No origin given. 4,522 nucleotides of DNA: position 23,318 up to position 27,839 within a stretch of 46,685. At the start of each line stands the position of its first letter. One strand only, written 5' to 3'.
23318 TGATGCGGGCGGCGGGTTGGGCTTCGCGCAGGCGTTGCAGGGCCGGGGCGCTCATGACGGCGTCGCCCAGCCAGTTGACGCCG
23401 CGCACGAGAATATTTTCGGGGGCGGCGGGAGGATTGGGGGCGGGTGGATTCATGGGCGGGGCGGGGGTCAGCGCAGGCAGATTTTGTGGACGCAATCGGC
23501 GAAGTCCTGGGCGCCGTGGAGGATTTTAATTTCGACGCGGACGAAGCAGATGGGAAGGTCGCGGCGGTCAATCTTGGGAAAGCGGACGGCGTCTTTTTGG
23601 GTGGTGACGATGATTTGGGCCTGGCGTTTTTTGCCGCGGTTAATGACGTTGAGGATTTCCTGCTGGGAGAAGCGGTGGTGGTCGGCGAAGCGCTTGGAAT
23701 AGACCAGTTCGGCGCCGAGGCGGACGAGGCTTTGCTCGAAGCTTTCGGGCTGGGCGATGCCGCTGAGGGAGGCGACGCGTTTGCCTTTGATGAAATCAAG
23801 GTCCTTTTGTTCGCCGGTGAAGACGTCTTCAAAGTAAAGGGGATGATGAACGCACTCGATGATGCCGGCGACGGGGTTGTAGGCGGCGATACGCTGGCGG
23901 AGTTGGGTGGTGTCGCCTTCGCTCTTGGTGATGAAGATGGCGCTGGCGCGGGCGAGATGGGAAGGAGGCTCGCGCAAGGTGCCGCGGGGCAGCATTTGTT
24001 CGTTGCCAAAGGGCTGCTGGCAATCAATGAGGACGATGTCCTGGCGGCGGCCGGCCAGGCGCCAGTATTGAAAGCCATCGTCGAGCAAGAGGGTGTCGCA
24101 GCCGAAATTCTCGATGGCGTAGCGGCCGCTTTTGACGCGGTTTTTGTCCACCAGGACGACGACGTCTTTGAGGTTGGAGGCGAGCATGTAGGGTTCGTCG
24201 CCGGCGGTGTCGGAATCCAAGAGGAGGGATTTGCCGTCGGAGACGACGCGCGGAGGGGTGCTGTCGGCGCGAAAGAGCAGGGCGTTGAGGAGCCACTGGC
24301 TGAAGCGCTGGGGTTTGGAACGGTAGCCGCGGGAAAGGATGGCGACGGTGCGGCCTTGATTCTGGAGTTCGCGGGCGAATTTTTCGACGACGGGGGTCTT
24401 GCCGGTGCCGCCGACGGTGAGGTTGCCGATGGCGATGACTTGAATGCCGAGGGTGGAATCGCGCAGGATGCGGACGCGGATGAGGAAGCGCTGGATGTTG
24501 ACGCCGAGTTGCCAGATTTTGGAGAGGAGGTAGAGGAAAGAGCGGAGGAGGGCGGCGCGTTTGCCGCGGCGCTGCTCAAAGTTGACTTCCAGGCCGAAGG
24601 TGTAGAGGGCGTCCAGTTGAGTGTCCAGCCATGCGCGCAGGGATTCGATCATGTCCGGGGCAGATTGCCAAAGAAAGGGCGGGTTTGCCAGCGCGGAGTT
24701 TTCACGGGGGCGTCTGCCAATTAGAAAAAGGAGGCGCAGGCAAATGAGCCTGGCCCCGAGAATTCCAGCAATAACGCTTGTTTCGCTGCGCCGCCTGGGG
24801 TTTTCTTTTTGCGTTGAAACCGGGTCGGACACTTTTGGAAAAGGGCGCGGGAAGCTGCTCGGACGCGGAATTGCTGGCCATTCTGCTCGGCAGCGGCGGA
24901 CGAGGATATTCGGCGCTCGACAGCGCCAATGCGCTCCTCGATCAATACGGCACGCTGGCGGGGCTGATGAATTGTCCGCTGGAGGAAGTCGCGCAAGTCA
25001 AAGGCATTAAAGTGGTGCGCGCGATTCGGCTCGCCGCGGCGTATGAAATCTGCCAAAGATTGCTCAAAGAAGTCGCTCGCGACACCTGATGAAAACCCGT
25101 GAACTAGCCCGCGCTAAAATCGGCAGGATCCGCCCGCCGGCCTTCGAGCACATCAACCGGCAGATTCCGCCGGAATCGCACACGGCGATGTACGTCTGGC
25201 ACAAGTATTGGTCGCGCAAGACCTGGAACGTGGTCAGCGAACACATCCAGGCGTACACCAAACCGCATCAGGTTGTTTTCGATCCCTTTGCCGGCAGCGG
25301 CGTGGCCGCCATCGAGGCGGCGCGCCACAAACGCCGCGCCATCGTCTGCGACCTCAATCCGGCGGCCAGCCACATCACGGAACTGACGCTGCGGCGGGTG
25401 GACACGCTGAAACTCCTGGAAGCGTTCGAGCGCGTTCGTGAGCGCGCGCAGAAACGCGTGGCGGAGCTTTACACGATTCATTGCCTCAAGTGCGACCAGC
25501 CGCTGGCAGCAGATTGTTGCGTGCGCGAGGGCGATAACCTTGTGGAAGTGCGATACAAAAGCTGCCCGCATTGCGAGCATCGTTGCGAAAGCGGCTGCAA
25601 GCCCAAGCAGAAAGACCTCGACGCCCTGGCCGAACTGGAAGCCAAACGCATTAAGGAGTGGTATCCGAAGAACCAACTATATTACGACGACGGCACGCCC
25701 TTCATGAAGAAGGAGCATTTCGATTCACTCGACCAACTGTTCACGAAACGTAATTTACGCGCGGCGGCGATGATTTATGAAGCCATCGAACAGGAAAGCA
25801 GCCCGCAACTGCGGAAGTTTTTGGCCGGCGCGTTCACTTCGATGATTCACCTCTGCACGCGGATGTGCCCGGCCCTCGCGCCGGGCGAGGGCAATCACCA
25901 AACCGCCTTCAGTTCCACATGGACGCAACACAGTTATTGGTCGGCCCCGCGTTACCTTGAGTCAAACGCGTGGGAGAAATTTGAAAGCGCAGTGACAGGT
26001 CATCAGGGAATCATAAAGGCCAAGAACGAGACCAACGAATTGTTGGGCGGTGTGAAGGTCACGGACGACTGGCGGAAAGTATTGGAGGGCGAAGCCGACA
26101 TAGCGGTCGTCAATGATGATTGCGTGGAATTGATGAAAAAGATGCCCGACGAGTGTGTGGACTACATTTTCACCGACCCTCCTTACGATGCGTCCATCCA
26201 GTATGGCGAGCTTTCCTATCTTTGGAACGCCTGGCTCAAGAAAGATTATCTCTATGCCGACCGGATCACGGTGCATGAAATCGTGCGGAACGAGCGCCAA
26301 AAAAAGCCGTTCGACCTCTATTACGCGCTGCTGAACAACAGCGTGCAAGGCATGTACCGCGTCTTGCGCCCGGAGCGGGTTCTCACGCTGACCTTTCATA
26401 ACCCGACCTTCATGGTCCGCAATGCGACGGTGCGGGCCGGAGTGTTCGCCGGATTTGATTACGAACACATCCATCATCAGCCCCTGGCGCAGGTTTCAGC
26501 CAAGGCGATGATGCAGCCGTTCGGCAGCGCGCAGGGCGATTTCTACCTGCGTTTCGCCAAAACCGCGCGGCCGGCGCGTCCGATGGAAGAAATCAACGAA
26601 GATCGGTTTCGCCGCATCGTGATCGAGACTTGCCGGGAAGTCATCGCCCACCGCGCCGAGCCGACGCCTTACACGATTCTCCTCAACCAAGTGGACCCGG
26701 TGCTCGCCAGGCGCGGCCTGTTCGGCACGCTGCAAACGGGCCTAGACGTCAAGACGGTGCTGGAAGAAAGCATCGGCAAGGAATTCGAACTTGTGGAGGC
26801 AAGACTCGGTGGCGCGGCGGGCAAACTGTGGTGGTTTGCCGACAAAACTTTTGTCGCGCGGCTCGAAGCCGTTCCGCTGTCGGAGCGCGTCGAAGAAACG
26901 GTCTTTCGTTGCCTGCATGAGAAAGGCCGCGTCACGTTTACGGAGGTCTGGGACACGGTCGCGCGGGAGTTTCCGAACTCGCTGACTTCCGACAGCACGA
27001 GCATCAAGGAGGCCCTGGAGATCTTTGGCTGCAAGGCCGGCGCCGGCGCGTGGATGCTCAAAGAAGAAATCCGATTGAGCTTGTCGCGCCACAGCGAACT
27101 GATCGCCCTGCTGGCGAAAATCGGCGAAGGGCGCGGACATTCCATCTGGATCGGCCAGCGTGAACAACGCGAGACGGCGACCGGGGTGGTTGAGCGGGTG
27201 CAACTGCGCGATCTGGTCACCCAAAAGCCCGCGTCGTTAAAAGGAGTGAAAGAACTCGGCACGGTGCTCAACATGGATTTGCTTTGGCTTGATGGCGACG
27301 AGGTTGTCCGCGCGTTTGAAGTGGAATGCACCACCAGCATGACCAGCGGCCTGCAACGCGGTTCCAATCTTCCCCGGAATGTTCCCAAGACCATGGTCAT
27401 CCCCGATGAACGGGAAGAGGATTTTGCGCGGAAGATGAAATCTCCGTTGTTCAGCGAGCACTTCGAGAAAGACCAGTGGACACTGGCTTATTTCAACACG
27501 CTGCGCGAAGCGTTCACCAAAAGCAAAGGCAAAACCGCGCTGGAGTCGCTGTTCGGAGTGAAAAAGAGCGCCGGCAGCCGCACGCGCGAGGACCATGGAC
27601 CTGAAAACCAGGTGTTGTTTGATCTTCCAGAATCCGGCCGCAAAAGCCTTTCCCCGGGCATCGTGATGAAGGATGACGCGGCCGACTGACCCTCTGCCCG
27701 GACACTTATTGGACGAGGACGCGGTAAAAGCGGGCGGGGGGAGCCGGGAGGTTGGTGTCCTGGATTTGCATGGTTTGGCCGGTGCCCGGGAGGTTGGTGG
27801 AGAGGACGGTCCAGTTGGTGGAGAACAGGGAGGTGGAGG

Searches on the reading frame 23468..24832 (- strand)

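Call 8: search_protein_families(library=pfam, proteins=[window:23468-24832:-], max_evalue=0.01)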
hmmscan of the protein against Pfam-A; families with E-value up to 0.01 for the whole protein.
window:23468-24832:- (454 aa): 1 family
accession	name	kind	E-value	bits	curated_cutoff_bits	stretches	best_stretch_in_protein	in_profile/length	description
PF02606.20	LpxK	-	4.7e-77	259.7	27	1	97-448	2-323/328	Tetraacyldisaccharide-1-P 4'-kinase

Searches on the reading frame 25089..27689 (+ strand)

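Call 8: search_protein_families(library=pfam, proteins=[window:25089-27689:+], max_evalue=0.01)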
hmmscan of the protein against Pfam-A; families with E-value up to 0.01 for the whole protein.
window:25089-27689:+ (866 aa): 4 families
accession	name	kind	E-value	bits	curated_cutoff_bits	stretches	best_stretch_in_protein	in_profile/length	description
PF01555.25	N6_N4_Mtase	-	3e-13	50.7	26.7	1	43-96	165-218/221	DNA methylase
PF03602.21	Cons_hypoth95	-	3.3e-09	37.1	24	1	54-125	37-105/182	Conserved hypothetical protein 95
PF02086.21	MethyltransfD12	-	2.5e-06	27.9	22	1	52-129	15-89/253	D12 class N6 adenine-specific DNA methyltransferase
PF01170.24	UPF0020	-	1.2e-05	25.5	22.3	1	57-136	26-85/197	RMKL-like, methyltransferase domain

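Call 12: search_protein_families(library=ncbifam, proteins=[window:25089-27689:+], max_evalue=0.05)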
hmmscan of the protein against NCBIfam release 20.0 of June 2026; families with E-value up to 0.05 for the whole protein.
window:25089-27689:+ (866 aa): 8 families
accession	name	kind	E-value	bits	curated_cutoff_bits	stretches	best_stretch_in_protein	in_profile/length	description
NF050803.1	DnaMtaseCcrMCaul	equivalog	2e-13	50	830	2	340-371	6-37/350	adenine-specific DNA-methyltransferase CcrM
NF008572.0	PRK11524.1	equivalog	8.4e-13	48.1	292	2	334-389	11-63/294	adenine-specific DNA-methyltransferase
NF010253.0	PRK13699.1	subfamily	6.7e-12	45.6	244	2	341-367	5-31/226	DNA methyltransferase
NF042963.1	DUF1156_antiphage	equivalog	2.2e-07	29.4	1000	2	354-386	571-603/960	anti-phage-associated DUF1156 domain-containing protein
NF047730.1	tRNAMtaseTrm5b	equivalog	0.00067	18.9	600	1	53-120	175-242/330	tRNA (guanine(37)-N1)-methyltransferase Trm5b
TIGR00095.1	TIGR00095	equivalog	0.001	18.8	117.5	0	332-378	98-146/194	16S rRNA (guanine(966)-N(2))-methyltransferase RsmD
TIGR01177.1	TIGR01177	hypoth_equivalog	0.0092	15.3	316.55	0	58-90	181-213/330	TIGR01177 family methyltransferase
TIGR00571.1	dam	subfamily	0.016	14.9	114.85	0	60-91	26-55/267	Dam family site-specific DNA-(adenine-N6)-methyltransferase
